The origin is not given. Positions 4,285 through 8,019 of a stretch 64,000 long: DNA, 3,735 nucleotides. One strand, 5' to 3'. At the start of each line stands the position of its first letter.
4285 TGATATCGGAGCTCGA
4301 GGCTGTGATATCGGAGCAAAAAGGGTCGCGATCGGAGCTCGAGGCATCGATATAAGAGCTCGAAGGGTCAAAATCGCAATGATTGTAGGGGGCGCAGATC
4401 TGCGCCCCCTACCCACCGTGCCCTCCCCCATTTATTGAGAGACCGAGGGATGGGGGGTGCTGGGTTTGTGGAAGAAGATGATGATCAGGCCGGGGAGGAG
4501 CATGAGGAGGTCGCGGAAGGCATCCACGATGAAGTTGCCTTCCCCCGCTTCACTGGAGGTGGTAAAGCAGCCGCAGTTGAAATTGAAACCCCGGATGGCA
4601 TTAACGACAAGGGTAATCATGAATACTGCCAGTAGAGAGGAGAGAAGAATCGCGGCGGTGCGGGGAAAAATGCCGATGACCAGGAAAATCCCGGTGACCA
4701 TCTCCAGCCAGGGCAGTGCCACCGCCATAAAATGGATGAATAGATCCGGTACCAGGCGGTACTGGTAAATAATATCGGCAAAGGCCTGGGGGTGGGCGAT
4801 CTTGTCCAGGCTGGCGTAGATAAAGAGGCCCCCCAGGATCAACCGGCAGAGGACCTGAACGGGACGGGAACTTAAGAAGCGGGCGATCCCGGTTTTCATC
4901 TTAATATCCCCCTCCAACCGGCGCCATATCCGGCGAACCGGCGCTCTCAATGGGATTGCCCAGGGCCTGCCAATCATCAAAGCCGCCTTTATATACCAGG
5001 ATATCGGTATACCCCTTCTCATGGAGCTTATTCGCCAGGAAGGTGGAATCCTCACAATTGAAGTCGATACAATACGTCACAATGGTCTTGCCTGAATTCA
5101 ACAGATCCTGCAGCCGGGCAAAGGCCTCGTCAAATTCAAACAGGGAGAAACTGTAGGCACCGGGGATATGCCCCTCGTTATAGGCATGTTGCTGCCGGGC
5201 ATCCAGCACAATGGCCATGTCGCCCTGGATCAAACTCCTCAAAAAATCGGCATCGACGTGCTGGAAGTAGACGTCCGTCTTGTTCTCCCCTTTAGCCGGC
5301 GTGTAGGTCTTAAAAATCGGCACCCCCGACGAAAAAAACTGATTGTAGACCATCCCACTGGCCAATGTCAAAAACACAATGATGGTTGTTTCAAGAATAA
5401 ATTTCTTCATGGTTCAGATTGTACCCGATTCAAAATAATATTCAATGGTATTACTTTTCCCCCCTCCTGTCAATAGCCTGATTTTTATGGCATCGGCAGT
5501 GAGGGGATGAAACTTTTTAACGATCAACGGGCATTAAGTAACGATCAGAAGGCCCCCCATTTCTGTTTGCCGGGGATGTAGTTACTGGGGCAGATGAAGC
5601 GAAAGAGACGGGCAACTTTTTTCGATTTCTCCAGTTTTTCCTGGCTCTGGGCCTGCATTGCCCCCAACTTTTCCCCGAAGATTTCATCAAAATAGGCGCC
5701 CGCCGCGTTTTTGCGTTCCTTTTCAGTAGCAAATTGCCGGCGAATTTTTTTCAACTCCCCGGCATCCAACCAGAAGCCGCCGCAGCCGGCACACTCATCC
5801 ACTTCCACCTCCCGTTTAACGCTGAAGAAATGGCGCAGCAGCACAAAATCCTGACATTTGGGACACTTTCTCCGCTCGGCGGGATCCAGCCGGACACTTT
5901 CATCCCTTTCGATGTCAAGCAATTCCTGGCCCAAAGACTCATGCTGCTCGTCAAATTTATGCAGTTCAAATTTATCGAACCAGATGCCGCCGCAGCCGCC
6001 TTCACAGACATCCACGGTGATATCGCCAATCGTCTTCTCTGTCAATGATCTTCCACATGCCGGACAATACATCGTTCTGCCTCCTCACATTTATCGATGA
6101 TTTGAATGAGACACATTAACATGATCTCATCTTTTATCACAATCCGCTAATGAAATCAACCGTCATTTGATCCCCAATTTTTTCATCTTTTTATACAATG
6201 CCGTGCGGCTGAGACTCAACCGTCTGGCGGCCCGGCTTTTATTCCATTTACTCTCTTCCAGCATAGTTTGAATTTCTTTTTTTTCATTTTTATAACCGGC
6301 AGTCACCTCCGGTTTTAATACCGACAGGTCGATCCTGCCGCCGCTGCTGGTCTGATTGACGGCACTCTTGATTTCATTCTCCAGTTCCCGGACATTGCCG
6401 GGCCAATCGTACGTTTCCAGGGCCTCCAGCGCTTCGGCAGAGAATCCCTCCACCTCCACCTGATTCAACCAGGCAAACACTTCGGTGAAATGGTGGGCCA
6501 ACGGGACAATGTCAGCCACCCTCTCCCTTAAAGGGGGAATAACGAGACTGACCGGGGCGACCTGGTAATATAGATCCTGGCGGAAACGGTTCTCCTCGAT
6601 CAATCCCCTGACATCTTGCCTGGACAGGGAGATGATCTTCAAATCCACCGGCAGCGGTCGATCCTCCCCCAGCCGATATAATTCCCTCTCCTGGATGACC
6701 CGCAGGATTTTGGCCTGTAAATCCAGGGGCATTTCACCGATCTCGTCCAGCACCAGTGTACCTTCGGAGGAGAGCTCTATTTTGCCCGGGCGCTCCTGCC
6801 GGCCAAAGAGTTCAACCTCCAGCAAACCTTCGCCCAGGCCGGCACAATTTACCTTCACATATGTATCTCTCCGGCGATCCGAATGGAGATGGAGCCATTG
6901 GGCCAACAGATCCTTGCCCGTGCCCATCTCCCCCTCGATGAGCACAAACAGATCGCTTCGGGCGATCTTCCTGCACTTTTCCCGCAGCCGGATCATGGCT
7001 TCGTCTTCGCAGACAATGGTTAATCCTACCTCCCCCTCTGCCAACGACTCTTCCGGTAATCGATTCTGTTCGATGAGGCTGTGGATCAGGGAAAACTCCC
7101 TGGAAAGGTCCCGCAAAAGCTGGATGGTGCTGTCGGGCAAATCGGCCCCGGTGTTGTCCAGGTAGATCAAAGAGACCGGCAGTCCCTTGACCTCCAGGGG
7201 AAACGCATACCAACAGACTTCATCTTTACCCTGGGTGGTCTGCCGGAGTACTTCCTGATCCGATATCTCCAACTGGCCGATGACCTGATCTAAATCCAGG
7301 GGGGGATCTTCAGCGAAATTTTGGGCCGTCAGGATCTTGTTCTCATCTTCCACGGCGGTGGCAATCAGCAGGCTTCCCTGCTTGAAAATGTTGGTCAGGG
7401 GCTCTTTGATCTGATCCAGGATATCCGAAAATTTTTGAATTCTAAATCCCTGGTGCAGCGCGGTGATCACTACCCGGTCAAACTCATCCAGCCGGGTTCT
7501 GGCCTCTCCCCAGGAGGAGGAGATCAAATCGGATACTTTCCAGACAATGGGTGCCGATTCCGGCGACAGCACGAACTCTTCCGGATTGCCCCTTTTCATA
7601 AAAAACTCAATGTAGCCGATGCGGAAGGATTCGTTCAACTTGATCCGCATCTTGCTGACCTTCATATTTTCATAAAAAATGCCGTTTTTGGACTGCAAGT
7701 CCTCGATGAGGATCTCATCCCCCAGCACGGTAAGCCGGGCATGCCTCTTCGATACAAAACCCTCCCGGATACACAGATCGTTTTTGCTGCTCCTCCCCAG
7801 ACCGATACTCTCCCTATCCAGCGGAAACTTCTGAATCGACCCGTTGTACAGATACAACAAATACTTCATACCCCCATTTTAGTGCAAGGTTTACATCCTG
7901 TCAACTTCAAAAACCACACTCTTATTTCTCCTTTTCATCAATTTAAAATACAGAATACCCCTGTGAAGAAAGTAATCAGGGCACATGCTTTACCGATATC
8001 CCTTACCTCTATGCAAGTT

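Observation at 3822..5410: GG-leader, 4-Cys peptide precursor downstream of a rhodanese + MauE/DoxX pair (possible minimal sulfur/disulfide RiPP locus)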

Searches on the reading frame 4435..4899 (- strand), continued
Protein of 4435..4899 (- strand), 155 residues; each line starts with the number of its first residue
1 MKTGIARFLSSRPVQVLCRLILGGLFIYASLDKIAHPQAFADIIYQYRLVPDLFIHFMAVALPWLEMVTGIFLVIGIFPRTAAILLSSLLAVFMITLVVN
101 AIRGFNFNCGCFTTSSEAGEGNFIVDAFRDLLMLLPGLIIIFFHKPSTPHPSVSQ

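Call 45: find_encoding_contigs(protein=P0036, flank=5000, max_places=1)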
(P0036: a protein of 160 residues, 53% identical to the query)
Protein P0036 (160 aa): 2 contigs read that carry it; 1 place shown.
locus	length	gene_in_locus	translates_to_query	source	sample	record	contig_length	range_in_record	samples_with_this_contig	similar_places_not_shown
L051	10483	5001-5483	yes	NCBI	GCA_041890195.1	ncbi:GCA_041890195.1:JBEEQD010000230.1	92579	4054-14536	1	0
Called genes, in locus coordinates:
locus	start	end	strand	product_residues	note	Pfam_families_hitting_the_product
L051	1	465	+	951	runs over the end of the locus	PF26549:Tricorn_N (faint), PF07676:PD40 (weak), PF01103:Omp85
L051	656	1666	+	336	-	-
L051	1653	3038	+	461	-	PF01464:SLT, PF01476:LysM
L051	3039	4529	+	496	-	PF13541:ChlI, PF01078:Mg_chelatase, PF07728:AAA_5, PF00493:MCM, PF13335:Mg_chelatase_C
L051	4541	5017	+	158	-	PF00581:Rhodanese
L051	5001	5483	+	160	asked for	PF07291:MauE, PF07681:DoxX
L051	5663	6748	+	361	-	PF07228:SpoIIE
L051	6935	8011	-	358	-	PF00437:T2SSE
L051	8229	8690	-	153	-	PF01668:SmpB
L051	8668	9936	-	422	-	PF01595:CNNM, PF00571:CBS (weak), PF03471:CorC_HlyC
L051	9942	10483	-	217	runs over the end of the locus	PF06971:Put_DNA-bind_N, PF02629:CoA_binding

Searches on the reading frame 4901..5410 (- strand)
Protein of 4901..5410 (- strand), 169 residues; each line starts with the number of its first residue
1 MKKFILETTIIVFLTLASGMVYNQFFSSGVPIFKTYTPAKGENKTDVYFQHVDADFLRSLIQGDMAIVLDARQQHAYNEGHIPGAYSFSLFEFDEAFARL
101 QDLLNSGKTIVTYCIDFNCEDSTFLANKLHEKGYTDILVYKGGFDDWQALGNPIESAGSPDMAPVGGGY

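Call 3: search_protein_families(library=ncbifam, proteins=[window:4901-5410:-], max_evalue=1)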
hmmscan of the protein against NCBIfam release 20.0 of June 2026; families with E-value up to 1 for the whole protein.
window:4901-5410:- (169 aa): 13 families
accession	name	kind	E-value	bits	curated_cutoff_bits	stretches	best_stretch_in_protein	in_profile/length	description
NF041203.1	rhodanese_LYCAU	equivalog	1.1e-13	50.9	115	1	49-156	20-125/126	rhodanese-related (seleno)protein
NF045694.1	seleno_TsoB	exception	2.7e-11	42.3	805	1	32-158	27-160/572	rhodanese/DsbD fusion-like selenoprotein TsoB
NF006444.0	PRK08762.1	equivalog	7.1e-11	41.3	449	1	51-157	16-117/387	molybdopterin-synthase adenylyltransferase MoeB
NF045521.1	rhoda_near_glyco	subfamily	6e-08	32.6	145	1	64-155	30-116/144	rhodanese homology domain-containing protein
NF001133.1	PRK00142.1-1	equivalog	2.9e-07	30.3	170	1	47-144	103-200/229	oxygen-dependent tRNA uridine(34) hydroxylase TrhO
NF001195.0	PRK00162.1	equivalog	1.4e-06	28.6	102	1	49-150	4-99/108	thiosulfate sulfurtransferase GlpE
TIGR03865.1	PQQ_CXXCW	subfamily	3.4e-06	27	128.05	1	106-156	115-164/167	PQQ-dependent catabolism-associated CXXCW motif protein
NF008750.0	PRK11784.1-2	equivalog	0.0013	17.9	241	1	62-95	12-45/346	tRNA 2-selenouridine(34) synthase MnmH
NF005646.0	PRK07411.1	equivalog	0.0069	15.5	633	1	42-148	274-380/390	molybdopterin-synthase adenylyltransferase MoeB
NF033833.0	rhodan_ChrE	equivalog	0.019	15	120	1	68-154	22-104/108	rhodanese family chromate resistance protein ChrE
NF003703.0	PRK05320.1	equivalog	0.035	13.7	331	1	63-143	129-209/280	sulfurtransferase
NF040901.1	SeO3_TeO2_ExtH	equivalog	0.15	11.1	200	1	64-93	67-97/430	selenite/tellurite reduction operon rhodanese-like protein ExtH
TIGR03167.1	tRNA_sel_U_synt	equivalog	0.16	11.3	219.75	1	67-94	4-31/311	tRNA 2-selenouridine(34) synthase MnmH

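Call 4: search_protein_families(library=pfam, proteins=[window:4901-5410:-], max_evalue=1)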
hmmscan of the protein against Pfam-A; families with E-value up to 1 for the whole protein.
window:4901-5410:- (169 aa): 1 family
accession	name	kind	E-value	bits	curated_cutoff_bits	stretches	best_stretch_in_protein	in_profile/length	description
PF00581.25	Rhodanese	-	1.2e-18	67.9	22.2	1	55-149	3-101/102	Rhodanese-like domain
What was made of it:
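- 4901..5410 (-): Rhodanese with an N-terminal membrane anchor, 169 aa, active-site loop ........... It is a neighbour and is translationally coupled to MauE. PF00581 E 1.2e-18 (call 4).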

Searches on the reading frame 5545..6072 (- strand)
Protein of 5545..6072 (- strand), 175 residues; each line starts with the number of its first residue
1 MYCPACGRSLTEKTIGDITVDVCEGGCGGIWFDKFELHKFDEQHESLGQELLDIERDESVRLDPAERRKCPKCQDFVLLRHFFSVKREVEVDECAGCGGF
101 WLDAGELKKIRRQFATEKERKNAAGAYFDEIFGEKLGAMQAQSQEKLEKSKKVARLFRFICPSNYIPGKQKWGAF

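Call 3: search_protein_families(library=ncbifam, proteins=[window:5545-6072:-], max_evalue=1)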
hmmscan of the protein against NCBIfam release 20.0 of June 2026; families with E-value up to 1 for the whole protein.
window:5545-6072:- (175 aa): 7 families
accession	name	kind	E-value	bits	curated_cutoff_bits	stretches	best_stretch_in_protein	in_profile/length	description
TIGR02443.1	TIGR02443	equivalog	0.03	14.2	49.45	1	69-98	11-38/59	YheV family putative zinc ribbon protein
NF047912.1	ECs_2282_CxxC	subfamily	0.063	13.2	37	0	69-117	4-52/60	ECs_2282 family putative zinc-binding protein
TIGR03830.1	CxxCG_CxxCG_HTH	subfamily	0.098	12.5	61.8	0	86-123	26-63/127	type II TA system antitoxin MqsA family protein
NF011481.0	PRK14890.1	equivalog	0.19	11.8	61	0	67-98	27-57/61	putative Zn-ribbon RNA-binding protein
NF040506.1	PG0870_Nterm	domain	0.23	11.6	50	0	65-81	9-25/56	PG0870-related protein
NF041914.1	HVO_2523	equivalog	0.32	11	60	0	68-81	1-14/33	HVO_2523 family zinc finger protein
TIGR03831.1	YgiT_finger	domain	0.37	11.1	20.2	0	86-104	27-45/46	YgiT-type zinc finger protein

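Call 4: search_protein_families(library=pfam, proteins=[window:5545-6072:-], max_evalue=1)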
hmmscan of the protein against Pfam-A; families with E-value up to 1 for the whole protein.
window:5545-6072:- (175 aa): 8 families
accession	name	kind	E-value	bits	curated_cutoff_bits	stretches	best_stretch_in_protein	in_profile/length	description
PF13453.11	Zn_ribbon_TFIIB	-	1.6e-22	79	22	2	69-110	1-38/41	Transcription factor zinc-finger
PF25164.1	CoiA_N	-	0.019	14.9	26.3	0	69-80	19-30/50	Competence protein CoiA, N-terminal domain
PF09526.16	DUF2387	-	0.095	13.2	25.9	1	70-116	11-53/72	Probable metal-binding protein (DUF2387)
PF04423.19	Rad50_zn_hook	-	0.2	12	24.3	1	3-15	22-34/52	Rad50 zinc hook motif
PF12760.12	Zn_ribbon_IS1595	-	0.21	12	25.4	0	66-98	17-44/46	Transposase zinc-ribbon domain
PF24460.1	DUF7575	-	0.28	11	28.5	0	3-10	6-13/28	Domain of unknown function (DUF7575)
PF24747.1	Zn-ribbon_GIR1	-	0.45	10.8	26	1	69-79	23-33/37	GIR1-like zinc ribbon domain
PF09723.15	Zn_ribbon_8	-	0.97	9.9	34.4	0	60-74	21-33/41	Zinc ribbon domain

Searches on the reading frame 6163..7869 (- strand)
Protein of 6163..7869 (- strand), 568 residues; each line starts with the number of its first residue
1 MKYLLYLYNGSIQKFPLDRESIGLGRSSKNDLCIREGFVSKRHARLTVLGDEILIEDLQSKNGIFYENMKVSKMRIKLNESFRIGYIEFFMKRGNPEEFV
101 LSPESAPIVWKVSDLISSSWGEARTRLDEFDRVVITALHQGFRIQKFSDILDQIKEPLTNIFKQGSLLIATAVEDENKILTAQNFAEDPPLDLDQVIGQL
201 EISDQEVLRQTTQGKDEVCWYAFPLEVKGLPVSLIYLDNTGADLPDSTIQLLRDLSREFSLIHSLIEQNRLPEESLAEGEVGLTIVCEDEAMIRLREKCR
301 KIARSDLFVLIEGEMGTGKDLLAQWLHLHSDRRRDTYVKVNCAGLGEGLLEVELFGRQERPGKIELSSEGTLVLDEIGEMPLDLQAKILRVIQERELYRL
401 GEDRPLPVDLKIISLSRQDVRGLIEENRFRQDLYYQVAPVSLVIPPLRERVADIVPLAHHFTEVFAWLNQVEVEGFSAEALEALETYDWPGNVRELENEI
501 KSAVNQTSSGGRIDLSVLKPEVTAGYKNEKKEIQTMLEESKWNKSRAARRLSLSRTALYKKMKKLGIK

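Call 3: search_protein_families(library=ncbifam, proteins=[window:6163-7869:-], max_evalue=1)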
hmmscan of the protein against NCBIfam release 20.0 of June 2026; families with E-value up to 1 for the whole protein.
window:6163-7869:- (568 aa): 35 families (the best 25 are shown)
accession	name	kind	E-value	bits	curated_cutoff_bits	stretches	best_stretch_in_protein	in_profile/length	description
TIGR02915.1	PEP_resp_reg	equivalog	5.8e-77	259.4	502.6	1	256-568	114-445/445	PEP-CTERM-box response regulator transcription factor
NF041552.1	TF_PrdR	equivalog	4.2e-71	240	795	1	279-564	264-575/577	sigma-54 dependent transcriptional regulator PrdR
NF003451.0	PRK05022.1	equivalog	8.2e-71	239.3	476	2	281-519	188-435/512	nitric oxide reductase transcriptional regulator NorR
NF008469.0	PRK11361.1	equivalog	2.4e-70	237.5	714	2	274-508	134-377/461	acetoacetate metabolism transcriptional regulator AtoC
TIGR01817.1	nifA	equivalog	2.6e-69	234.4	528.85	1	283-504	196-425/534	nif-specific transcriptional activator NifA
NF050807.1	TransRegFlbDCaul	equivalog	4.2e-65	220.4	750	1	284-534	119-375/454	sigma-54-dependent transcriptional regulator FlbD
NF011953.0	PRK15424.1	equivalog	4.4e-64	217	703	1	283-564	219-533/538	propionate catabolism operon regulatory protein PrpR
TIGR02329.1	propionate_PrpR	equivalog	6.7e-64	216.4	499.2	1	285-563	214-525/526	propionate catabolism operon regulatory protein PrpR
TIGR01818.1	ntrC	equivalog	1.3e-63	215.4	558.6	1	280-563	131-423/463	nitrogen regulation protein NR(I)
NF038308.1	RNA_repair_RtcR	equivalog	1.4e-59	202.4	650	1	217-543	120-457/530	RNA repair transcriptional activator RtcR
NF051870.1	NAssimRespRegNtrX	equivalog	1.5e-58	198.8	600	1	284-532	140-395/452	nitrogen assimilation response regulator NtrX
NF011958.0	PRK15429.1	equivalog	3.1e-58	198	830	1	267-568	362-687/692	formate hydrogenlyase transcriptional activator FlhA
TIGR02974.1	phageshock_pspF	equivalog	1.8e-57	195.1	443.55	1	286-520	2-247/336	phage shock protein operon transcriptional activator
NF011695.0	PRK15115.1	equivalog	9.8e-57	192.7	763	1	284-562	136-433/445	two-component system response regulator GlrR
NF007689.0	PRK10365.1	equivalog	9e-55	186.2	760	1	273-562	129-439/441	sigma-54-dependent response regulator transcription factor ZraR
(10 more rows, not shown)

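Call 4: search_protein_families(library=pfam, proteins=[window:6163-7869:-], max_evalue=1)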
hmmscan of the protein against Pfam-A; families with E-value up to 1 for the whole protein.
window:6163-7869:- (568 aa): 13 families
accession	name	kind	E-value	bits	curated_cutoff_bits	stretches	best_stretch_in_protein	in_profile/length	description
PF00158.32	Sigma54_activat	-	1.9e-45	155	20.2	1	286-441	2-166/168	Sigma-54 interaction domain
PF25601.1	AAA_lid_14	-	5.2e-22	77.9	27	1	448-531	1-83/87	AAA+ ATPase lid domain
PF14532.12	Sigma54_activ_2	-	5.2e-16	59.6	25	1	290-447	5-138/138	Sigma-54 interaction domain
PF02954.25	HTH_8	-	3.7e-12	46.2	22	1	529-565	6-42/42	Bacterial regulatory protein, Fis family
PF00498.31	FHA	-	5.3e-12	46.4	20.7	1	24-85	3-67/67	FHA domain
PF16697.10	Yop-YscD_cpl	-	7e-11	42.7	33.2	1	13-91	10-90/94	Inner membrane component of T3SS, cytoplasmic domain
PF13401.12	AAA_22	-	0.0054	17.5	27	1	305-346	4-45/130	AAA domain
PF01078.27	Mg_chelatase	-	0.01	15.7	20.3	1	356-384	94-122/207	Magnesium chelatase, subunit ChlI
PF07728.20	AAA_5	-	0.036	14.5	22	1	309-404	2-102/139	AAA domain (dynein-related subfamily)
PF18024.7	HTH_50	-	0.056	13.6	27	1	546-567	28-49/50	Helix-turn-helix domain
PF20720.3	nSTAND3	-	0.06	13.5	27.2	1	297-338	8-49/155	Novel STAND NTPase 3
PF00126.33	HTH_1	-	0.13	12.6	26.6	0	545-565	17-37/60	Bacterial regulatory helix-turn-helix protein, lysR family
PF13556.12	HTH_30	-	0.21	11.9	27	1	539-565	10-36/59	PucR C-terminal helix-turn-helix domain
